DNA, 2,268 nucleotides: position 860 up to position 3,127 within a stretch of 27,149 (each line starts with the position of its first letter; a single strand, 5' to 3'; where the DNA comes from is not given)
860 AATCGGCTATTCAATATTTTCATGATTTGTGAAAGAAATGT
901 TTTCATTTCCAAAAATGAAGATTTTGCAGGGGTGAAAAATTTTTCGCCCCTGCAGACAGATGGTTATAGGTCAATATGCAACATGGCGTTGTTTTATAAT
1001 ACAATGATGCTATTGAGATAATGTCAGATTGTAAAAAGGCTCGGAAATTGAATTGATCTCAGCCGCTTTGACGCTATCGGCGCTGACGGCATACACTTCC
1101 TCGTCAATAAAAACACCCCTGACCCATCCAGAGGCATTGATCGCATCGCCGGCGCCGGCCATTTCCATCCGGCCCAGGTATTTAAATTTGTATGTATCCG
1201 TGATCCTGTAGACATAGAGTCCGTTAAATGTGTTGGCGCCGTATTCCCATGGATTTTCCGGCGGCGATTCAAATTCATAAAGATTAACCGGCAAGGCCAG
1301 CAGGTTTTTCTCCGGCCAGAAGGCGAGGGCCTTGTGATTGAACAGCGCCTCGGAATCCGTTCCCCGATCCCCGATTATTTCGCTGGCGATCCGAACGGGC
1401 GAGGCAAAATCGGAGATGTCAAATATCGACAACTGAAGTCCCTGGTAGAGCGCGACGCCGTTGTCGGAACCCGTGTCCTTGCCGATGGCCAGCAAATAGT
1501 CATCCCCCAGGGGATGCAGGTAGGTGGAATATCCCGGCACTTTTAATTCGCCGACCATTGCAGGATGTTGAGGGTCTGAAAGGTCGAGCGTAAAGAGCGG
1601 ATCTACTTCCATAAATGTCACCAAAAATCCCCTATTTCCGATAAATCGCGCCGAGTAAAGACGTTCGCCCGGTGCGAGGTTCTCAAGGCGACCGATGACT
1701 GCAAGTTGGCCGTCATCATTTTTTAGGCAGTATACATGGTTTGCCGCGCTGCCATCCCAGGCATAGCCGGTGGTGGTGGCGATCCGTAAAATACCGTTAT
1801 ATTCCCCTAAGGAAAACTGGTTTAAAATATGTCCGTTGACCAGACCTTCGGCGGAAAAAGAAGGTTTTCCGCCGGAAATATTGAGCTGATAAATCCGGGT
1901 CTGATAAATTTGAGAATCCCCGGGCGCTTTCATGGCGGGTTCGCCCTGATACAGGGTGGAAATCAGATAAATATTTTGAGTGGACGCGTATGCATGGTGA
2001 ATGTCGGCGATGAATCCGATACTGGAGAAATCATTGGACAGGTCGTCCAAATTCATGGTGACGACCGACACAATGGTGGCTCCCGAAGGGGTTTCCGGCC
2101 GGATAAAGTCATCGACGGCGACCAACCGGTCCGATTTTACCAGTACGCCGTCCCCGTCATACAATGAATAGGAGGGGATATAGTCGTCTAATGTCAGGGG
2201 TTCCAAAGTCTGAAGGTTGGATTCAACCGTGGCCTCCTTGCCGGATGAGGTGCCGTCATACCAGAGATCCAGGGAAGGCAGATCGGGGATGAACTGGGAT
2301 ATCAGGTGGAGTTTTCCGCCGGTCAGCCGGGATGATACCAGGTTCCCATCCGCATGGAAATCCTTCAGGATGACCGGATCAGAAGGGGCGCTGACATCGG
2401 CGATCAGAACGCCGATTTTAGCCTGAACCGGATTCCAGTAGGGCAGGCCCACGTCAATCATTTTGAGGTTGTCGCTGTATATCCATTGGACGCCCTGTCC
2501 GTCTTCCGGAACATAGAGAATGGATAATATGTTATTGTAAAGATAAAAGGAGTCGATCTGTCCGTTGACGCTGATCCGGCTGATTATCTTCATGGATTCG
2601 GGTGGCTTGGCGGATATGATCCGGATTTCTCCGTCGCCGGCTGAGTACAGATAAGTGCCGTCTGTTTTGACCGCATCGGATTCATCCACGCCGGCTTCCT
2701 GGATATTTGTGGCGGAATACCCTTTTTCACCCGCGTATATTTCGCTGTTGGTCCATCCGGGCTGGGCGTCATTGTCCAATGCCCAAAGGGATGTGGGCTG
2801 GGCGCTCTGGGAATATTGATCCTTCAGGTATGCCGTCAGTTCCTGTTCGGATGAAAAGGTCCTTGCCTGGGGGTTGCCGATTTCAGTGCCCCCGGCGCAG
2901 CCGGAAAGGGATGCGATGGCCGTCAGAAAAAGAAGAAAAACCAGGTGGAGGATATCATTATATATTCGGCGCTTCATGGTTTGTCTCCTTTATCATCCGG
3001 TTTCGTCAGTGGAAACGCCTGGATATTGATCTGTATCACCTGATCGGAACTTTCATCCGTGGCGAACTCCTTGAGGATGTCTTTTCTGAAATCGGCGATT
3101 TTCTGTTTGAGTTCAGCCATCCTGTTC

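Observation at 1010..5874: Duplicated secreted beta-propeller lipoproteins bracketing a TIGR02147-like gene: a conserved-unknown secreted-protein/partner module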

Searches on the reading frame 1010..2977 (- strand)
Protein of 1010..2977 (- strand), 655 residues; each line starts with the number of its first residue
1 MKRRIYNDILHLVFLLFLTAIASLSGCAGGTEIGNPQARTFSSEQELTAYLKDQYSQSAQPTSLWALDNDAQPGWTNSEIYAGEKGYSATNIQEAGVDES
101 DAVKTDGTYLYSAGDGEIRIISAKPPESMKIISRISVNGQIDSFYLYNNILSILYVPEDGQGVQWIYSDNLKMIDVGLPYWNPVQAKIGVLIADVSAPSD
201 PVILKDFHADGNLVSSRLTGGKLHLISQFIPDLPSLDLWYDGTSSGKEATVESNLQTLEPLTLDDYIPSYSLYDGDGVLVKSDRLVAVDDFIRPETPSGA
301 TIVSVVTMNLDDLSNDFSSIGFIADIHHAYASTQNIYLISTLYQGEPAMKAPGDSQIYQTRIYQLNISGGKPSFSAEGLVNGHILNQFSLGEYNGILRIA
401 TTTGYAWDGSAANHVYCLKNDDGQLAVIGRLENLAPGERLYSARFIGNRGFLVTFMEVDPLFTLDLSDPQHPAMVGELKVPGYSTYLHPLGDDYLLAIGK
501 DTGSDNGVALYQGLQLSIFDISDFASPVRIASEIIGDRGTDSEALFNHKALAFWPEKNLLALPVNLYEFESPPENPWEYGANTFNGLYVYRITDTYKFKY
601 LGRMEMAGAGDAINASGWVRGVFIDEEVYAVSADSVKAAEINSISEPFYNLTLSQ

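Call 3: search_protein_families(library=pfam, proteins=[window:1010-2977:-], max_evalue=0.01)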
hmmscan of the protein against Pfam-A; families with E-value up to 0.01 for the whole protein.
window:1010-2977:- (655 aa): 2 families
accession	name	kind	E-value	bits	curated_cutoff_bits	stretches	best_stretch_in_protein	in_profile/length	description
PF09826.15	Beta_propel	-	2.1e-139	466.1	22.4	1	87-643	1-494/495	Beta propeller domain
PF08309.17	LVIVD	-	0.0045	16.7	20.2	0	190-203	23-36/42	LVIVD repeat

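Call 4: search_protein_families(library=ncbifam, proteins=[window:1010-2977:-], max_evalue=0.01)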
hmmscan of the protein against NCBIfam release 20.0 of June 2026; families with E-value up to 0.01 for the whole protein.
window:1010-2977:- (655 aa): 0 families

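Call 21: search_solved_structures(query=window:1010-2977:-, max_evalue=1)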
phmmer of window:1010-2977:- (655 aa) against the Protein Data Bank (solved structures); distinct sequences matched with E-value up to 1: 1.
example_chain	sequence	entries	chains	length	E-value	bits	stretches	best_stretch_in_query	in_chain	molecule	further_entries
3gde_A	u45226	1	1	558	0.84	11.3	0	383-433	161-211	DNA ligase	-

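Call 47: find_homologous_proteins(query=window:1010-2977:-, max_evalue=0.001)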
Query window:1010-2977:- (655 aa): 1382 proteins with E <= 0.001 among 8000 candidates; the best 120 are listed.
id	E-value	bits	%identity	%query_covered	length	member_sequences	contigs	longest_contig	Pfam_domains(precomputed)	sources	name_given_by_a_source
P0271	0.0e+0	1486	100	100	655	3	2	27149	PF09826.16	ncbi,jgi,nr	ncbi:MAG: beta-propeller domain-containing protein [Desulfobacterales bacterium]|jgi:uncharacterized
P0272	0.0e+0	1252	82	100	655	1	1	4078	PF09826.16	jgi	jgi:inhibitor of cysteine peptidase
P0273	0.0e+0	1191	79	100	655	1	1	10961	PF09826.16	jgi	jgi:inhibitor of cysteine peptidase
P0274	0.0e+0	1187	79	100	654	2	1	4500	PF09826.16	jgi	jgi:inhibitor of cysteine peptidase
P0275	0.0e+0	1171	77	100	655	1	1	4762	PF09826.16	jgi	jgi:inhibitor of cysteine peptidase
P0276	0.0e+0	1165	76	100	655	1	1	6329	PF09826.16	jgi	jgi:inhibitor of cysteine peptidase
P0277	0.0e+0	1131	75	99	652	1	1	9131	PF09826.16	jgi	jgi:uncharacterized secreted protein with C-terminal beta-propeller domain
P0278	5.1e-288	975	65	100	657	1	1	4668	PF09826.16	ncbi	-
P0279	3.8e-266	903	62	100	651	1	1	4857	PF09826.16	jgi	jgi:inhibitor of cysteine peptidase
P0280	7.2e-237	806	56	99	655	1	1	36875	PF09826.16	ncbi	-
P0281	1.0e-236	806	56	97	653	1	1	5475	PF09826.16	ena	-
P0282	1.3e-235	802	56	99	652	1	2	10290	PF09826.16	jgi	-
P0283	9.6e-234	796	54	97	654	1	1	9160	PF09826.16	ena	-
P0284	1.3e-231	789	55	99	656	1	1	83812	PF09826.16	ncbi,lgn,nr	ncbi:MAG: hypothetical protein HF978_15710 [Desulfobacteraceae bacterium]|nr:beta-propeller domain-c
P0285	6.1e-231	787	55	99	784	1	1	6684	PF09826.16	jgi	jgi:inhibitor of cysteine peptidase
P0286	1.9e-230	785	55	95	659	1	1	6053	PF09826.16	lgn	-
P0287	6.6e-230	783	55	99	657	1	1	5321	PF09826.16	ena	-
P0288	1.2e-227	776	55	97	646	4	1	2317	PF09826.16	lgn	-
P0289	2.1e-226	772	53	99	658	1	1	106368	PF09826.16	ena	-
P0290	6.3e-226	770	53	99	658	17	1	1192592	PF09826.16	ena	-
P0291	9.5e-226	769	53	100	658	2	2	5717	PF09826.16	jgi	jgi:uncharacterized secreted protein with C-terminal beta-propeller domain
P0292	7.3e-224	763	54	98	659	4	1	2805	PF09826.16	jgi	jgi:uncharacterized secreted protein with C-terminal beta-propeller domain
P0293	4.0e-220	751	53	99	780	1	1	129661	PF09826.16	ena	-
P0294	1.3e-219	749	52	98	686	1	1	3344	PF09826.16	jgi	jgi:inhibitor of cysteine peptidase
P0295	1.1e-217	743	50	100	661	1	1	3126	PF09826.16,PF08309.18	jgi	jgi:inhibitor of cysteine peptidase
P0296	1.7e-217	742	50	100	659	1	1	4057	PF09826.16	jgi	-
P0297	2.4e-216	738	51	100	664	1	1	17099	PF09826.16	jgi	-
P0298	1.7e-213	729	52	98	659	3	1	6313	PF09826.16,PF08309.18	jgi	jgi:uncharacterized secreted protein with C-terminal beta-propeller domain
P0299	2.1e-212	725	50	100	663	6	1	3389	PF09826.16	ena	-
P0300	1.5e-211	722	50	100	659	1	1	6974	PF09826.16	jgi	jgi:inhibitor of cysteine peptidase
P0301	5.3e-209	714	50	100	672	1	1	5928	PF09826.16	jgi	jgi:uncharacterized secreted protein with C-terminal beta-propeller domain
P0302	2.3e-208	712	52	97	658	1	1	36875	PF09826.16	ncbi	-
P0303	2.6e-206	705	51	96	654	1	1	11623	PF09826.16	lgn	-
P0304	2.8e-205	702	50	98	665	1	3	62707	PF09826.16,PF08309.18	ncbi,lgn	ncbi:MAG: beta-propeller domain-containing protein [Desulfosalsimonadaceae bacterium]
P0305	8.4e-205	700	50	100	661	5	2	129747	PF09826.16,PF08309.18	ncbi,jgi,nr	ncbi:MAG: hypothetical protein C4518_09845 [Desulfobacteraceae bacterium]|nr:MAG: hypothetical prote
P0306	2.1e-203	696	49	96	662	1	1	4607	PF09826.16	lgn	-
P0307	4.2e-203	695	49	98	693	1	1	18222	PF09826.16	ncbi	-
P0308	2.4e-202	692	50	95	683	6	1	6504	PF09826.16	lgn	-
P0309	2.5e-202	692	49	100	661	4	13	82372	PF09826.16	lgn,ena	-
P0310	4.4e-202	691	50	97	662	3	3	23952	PF09826.16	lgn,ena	-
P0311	2.5e-201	689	49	98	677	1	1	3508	PF09826.16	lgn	-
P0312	6.7e-201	687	49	98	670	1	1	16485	PF09826.16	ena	-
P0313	8.3e-201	687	49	96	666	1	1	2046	PF09826.16,PF08309.18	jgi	-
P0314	4.1e-200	685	50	93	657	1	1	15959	PF09826.16,PF08309.18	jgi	jgi:uncharacterized secreted protein with C-terminal beta-propeller domain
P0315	6.8e-200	684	49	98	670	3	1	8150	PF09826.16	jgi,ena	-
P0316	2.9e-199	682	50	94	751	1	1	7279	PF09826.16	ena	-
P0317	6.4e-199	681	48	98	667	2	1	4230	PF09826.16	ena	-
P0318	1.6e-198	680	48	100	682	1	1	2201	PF09826.16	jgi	jgi:inhibitor of cysteine peptidase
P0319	1.4e-197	676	48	95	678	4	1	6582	PF09826.16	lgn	-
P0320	1.5e-197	676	48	99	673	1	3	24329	PF09826.16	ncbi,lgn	ncbi:MAG: beta-propeller domain-containing protein [Desulfosalsimonadaceae bacterium]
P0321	6.3e-197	674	48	98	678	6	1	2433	PF09826.16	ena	-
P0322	7.3e-197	674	48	100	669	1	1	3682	PF09826.16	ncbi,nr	ncbi:MAG: beta-propeller domain-containing protein [Desulfosalsimonadaceae bacterium]|nr:beta-propel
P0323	1.2e-196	673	48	99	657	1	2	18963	PF09826.16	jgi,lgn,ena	-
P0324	7.9e-196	671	49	97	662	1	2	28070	PF09826.16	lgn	-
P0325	1.1e-195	670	49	96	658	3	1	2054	PF09826.16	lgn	-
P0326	2.2e-195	669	49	94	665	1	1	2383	PF09826.16,PF08309.18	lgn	-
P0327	3.7e-195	668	49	97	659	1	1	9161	PF09826.16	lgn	-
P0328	2.6e-194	666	50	94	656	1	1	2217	PF09826.16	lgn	-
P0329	4.7e-193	661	48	98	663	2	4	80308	PF09826.16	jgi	-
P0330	4.8e-193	661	47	98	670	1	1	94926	PF09826.16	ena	-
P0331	5.4e-192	658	49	97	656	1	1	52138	PF09826.16,PF08309.18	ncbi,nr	ncbi:MAG: beta-propeller domain-containing protein [Thermodesulfobacteriota bacterium]|nr:beta-prope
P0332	7.2e-192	657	49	98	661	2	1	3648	PF09826.16,PF08309.18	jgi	-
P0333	3.3e-191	655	47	98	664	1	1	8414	PF09826.16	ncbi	-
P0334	4.9e-191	655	50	98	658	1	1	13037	PF09826.16,PF08309.18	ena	-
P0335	8.2e-191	654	49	98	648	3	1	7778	PF09826.16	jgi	jgi:inhibitor of cysteine peptidase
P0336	7.7e-190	651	48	98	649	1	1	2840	PF09826.16,PF08309.18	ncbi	-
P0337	2.0e-189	649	48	98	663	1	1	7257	PF09826.16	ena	-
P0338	3.3e-189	649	50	98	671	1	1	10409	PF09826.16,PF08309.18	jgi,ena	-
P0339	3.6e-188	645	47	98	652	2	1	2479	PF09826.16,PF08309.18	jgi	-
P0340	6.7e-188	644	48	97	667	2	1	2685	PF09826.16,PF08309.18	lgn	-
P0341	1.7e-187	643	48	98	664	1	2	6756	PF09826.16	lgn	-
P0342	5.6e-187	641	47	96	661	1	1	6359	PF09826.16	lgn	-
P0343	6.4e-187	641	47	95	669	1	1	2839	PF09826.16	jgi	jgi:hypothetical protein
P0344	6.5e-187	641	47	100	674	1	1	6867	PF09826.16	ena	-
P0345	6.7e-185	634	48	95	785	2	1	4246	PF09826.16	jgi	-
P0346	8.2e-185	634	47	97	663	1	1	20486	PF09826.16,PF08309.18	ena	-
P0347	9.9e-185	634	44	98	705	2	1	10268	PF09826.16,PF08309.18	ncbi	ncbi:MAG: beta-propeller domain-containing protein [Desulfobacterales bacterium]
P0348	5.2e-184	632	47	100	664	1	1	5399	PF09826.16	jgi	jgi:inhibitor of cysteine peptidase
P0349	1.6e-183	630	47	97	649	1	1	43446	PF09826.16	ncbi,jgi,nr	ncbi:MAG: hypothetical protein GXP53_10465 [Deltaproteobacteria bacterium]|nr:hypothetical protein [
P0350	2.9e-182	626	49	93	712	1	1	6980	PF09826.16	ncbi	-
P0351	6.8e-182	625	45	100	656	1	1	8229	PF09826.16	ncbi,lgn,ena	-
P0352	1.7e-181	623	47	100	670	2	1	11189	PF09826.16,PF08309.18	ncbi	-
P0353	5.0e-181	622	47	98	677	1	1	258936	PF09826.16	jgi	jgi:uncharacterized secreted protein with C-terminal beta-propeller domain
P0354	6.2e-181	621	46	97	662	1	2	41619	PF09826.16,PF08309.18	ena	-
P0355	9.9e-181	621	55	73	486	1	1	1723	PF09826.16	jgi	jgi:uncharacterized secreted protein with C-terminal beta-propeller domain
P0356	1.0e-180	621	47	93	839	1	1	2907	PF09826.16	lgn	-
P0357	2.1e-180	620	47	94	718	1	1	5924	PF09826.16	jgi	jgi:hypothetical protein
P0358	3.2e-180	619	45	100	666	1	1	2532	PF09826.16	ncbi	-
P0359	1.1e-179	617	48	98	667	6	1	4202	PF09826.16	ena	-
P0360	2.3e-179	616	47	93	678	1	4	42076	PF09826.16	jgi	-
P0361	7.0e-179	615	47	98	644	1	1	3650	PF09826.16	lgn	-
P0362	8.3e-179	614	45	98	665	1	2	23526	PF09826.16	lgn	-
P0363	9.1e-179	614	48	99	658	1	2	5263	PF09826.16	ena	-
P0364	1.0e-178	614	46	97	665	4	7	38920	PF09826.16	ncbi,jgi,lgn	-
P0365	1.3e-178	614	48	93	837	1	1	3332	PF09826.16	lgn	-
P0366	4.4e-178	612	49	93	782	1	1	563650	PF19190.7,PF09826.16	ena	-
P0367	5.2e-178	612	46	100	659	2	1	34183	PF09826.16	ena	-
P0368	5.6e-178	612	45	96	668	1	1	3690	PF09826.16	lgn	-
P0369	1.2e-177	610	47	94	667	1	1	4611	PF09826.16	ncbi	-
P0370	8.6e-177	608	46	96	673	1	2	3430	PF09826.16,PF08309.18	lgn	-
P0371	9.4e-177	608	45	96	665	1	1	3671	PF09826.16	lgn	-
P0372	1.6e-176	607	47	97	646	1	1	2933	PF09826.16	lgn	-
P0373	2.1e-176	606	47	98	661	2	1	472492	PF09826.16,PF08309.18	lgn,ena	-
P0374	4.6e-176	605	47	95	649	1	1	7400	PF09826.16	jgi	jgi:inhibitor of cysteine peptidase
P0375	7.3e-176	605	47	96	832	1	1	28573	PF09826.16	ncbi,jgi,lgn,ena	-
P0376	1.2e-175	604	45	97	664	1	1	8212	PF09826.16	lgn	-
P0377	1.5e-175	604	44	98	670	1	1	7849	PF09826.16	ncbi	-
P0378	3.8e-175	602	45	100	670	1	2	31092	PF09826.16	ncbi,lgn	-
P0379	5.7e-174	598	44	100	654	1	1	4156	PF09826.16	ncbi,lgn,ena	-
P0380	5.6e-173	595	46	96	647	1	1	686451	PF09826.16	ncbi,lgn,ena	-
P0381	7.1e-173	595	44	95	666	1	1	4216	PF09826.16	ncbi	-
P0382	1.1e-172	594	46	96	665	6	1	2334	PF09826.16,PF08309.18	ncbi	ncbi:MAG TPA: beta-propeller domain-containing protein [Geopsychrobacteraceae bacterium]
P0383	6.6e-172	592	45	98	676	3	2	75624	PF09826.16,PF08309.18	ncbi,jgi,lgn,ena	-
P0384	9.4e-172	591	45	96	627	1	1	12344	PF09826.16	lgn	-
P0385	1.1e-171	591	46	98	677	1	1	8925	PF09826.16,PF08309.18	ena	-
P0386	1.6e-171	590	45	96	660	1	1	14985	PF09826.16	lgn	-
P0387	3.1e-171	589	46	98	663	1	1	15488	PF09826.16,PF08309.18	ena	-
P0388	5.2e-171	589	46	96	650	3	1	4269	PF09826.16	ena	-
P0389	4.2e-170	586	45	98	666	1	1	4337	PF09826.16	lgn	-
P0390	8.8e-170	585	45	99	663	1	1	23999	PF09826.16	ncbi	-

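Call 49: find_encoding_contigs(protein=P0305, flank=6000, max_places=2)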
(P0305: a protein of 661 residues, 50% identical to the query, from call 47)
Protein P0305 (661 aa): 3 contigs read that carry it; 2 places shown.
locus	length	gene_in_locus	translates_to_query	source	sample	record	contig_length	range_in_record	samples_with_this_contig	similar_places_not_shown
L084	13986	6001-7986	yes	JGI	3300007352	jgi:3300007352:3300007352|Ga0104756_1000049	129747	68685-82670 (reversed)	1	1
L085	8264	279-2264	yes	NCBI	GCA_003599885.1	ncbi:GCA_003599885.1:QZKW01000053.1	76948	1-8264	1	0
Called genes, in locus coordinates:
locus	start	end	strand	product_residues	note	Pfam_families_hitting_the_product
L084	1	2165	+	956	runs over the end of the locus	PF00158:Sigma54_activat, PF14532:Sigma54_activ_2, PF01078:Mg_chelatase (faint), PF07724:AAA_2 (weak), PF07728:AAA_5, PF25601:AAA_lid_14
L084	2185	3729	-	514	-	PF00583:Acetyltransf_1 (weak), PF00795:CN_hydrolase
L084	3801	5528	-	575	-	PF00753:Lactamase_B, PF12706:Lactamase_B_2 (weak), PF14863:Alkyl_sulf_dimr, PF14864:Alkyl_sulf_C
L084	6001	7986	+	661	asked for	PF08309:LVIVD (faint), PF09826:Beta_propel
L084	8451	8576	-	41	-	-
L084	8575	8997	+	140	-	PF04773:FecR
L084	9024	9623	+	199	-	PF00691:OmpA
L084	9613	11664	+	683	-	PF05226:CHASE2, PF01966:HD, PF13487:HD_5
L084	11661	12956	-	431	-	PF02310:B12-binding, PF04055:Radical_SAM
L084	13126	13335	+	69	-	-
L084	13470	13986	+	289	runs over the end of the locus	PF00892:EamA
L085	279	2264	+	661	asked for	PF08309:LVIVD (faint), PF09826:Beta_propel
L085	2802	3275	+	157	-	PF04773:FecR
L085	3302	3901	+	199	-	PF00691:OmpA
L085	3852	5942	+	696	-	PF05226:CHASE2, PF13487:HD_5, PF01966:HD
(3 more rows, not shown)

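Call 50: find_encoding_contigs(protein=P0353, flank=6000, max_places=2)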
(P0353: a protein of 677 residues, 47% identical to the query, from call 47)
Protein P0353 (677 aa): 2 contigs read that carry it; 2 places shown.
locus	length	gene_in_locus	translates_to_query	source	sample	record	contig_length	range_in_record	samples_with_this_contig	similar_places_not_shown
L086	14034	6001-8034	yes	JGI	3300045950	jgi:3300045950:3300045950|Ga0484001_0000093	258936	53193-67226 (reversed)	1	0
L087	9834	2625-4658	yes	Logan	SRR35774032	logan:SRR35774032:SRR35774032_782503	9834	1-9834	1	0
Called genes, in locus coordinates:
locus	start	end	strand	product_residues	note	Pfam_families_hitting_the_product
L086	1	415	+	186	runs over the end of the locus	PF13274:SocA_Panacea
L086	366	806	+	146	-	-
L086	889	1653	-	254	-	-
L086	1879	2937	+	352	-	PF01208:URO-D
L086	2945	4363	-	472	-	PF00206:Lyase_1, PF10415:FumaraseC_C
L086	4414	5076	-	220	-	-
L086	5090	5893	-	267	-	-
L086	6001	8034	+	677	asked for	PF09826:Beta_propel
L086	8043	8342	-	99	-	PF08734:GYD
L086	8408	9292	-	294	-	PF02754:CCG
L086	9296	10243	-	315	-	PF13085:Fer2_3, PF13187:Fer4_9 (faint), PF13237:Fer4_10, PF12838:Fer4_7, PF13183:Fer4_8, PF13534:Fer4_17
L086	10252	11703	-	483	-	PF01139:RtcB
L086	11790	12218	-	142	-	PF01951:Archease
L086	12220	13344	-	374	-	PF00557:Peptidase_M24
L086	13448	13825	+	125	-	-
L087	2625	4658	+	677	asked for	PF09826:Beta_propel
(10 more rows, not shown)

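Call 51: find_encoding_contigs(protein=P0309, flank=6000, max_places=2)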
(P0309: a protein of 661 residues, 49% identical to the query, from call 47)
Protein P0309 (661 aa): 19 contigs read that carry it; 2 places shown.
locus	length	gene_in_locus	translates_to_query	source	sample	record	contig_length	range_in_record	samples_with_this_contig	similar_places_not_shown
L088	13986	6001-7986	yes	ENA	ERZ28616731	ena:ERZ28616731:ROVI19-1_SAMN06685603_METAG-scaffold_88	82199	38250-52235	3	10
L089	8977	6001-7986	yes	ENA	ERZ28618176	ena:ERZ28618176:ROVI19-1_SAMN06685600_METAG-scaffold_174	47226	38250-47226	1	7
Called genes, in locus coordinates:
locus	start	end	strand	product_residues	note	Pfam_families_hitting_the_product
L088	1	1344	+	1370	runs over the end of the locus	PF01364:Peptidase_C25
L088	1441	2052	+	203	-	-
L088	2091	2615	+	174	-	PF18203:IPTL-CTERM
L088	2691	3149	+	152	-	-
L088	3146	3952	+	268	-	PF18911:PKD_4, PF22352:K319L-like_PKD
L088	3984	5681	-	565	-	PF00282:Pyridoxal_deC, PF00266:Aminotran_5 (weak), PF01212:Beta_elim_lyase (weak)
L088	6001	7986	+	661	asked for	PF09826:Beta_propel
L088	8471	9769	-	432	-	PF02310:B12-binding, PF04055:Radical_SAM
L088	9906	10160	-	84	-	PF09723:Zn_ribbon_8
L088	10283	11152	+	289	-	PF00892:EamA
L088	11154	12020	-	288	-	PF11306:DUF3108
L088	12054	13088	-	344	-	-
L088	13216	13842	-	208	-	PF01844:HNH (weak)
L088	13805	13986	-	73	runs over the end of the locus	-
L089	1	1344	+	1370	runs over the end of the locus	PF01364:Peptidase_C25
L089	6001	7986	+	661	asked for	PF09826:Beta_propel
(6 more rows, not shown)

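Call 52: find_encoding_contigs(protein=P0360, flank=6000, max_places=2)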
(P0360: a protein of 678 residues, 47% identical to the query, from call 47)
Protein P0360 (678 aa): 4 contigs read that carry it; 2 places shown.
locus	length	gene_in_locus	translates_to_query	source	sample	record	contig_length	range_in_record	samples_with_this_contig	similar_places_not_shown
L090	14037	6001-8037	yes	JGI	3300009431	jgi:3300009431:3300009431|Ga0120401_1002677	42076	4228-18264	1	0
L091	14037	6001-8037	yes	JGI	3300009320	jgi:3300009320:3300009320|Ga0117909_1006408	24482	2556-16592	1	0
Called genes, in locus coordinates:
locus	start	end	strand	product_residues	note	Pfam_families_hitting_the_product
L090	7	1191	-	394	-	PF01368:DHH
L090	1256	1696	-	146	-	PF01135:PCMT (weak), PF01209:Ubie_methyltran, PF08241:Methyltransf_11, PF08242:Methyltransf_12, PF13489:Methyltransf_23, PF13649:Methyltransf_25, PF13847:Methyltransf_31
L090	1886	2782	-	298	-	PF00753:Lactamase_B, PF23023:Anti-Pycsar_Apyc1 (faint), PF12706:Lactamase_B_2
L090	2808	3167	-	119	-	PF01981:PTH2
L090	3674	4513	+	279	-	PF14394:DUF4423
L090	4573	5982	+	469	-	PF00079:Serpin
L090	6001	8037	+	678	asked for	PF09826:Beta_propel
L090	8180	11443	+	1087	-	PF09826:Beta_propel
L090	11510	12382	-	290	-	PF04015:DUF362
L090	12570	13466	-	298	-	PF20244:DUF6599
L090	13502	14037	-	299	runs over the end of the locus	PF00126:HTH_1, PF03466:LysR_substrate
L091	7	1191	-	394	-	PF01368:DHH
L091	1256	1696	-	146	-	PF01135:PCMT (weak), PF01209:Ubie_methyltran, PF08241:Methyltransf_11, PF08242:Methyltransf_12, PF13489:Methyltransf_23, PF13649:Methyltransf_25, PF13847:Methyltransf_31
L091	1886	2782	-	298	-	PF00753:Lactamase_B, PF23023:Anti-Pycsar_Apyc1 (faint), PF12706:Lactamase_B_2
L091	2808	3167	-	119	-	PF01981:PTH2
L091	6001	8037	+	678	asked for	PF09826:Beta_propel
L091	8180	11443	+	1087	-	PF09826:Beta_propel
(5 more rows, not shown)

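Call 54: find_encoding_contigs(protein=P0373, flank=6000, max_places=1)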
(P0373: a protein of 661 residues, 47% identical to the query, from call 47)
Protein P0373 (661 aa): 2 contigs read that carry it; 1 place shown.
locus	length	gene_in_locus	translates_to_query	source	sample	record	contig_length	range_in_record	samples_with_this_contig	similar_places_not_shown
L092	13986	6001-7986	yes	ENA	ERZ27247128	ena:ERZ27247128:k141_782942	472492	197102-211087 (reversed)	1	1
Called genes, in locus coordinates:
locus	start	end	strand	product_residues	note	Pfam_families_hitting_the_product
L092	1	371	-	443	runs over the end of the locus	PF13281:MAP3K_TRAF_bd, PF20308:TPR-S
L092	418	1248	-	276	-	-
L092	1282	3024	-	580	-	PF04909:Amidohydro_2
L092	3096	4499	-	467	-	PF03283:PAE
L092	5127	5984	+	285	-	PF14394:DUF4423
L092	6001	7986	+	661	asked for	PF09826:Beta_propel, PF08309:LVIVD (faint)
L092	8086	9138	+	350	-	PF04055:Radical_SAM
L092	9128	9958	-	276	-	PF02353:CMAS, PF05175:MTS (weak), PF01209:Ubie_methyltran, PF13489:Methyltransf_23, PF13847:Methyltransf_31, PF08241:Methyltransf_11, PF08242:Methyltransf_12, PF13649:Methyltransf_25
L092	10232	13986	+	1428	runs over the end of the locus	PF05359:DUF748, PF13116:YhdP (faint), PF27051:TamB_N (faint), PF04357:TamB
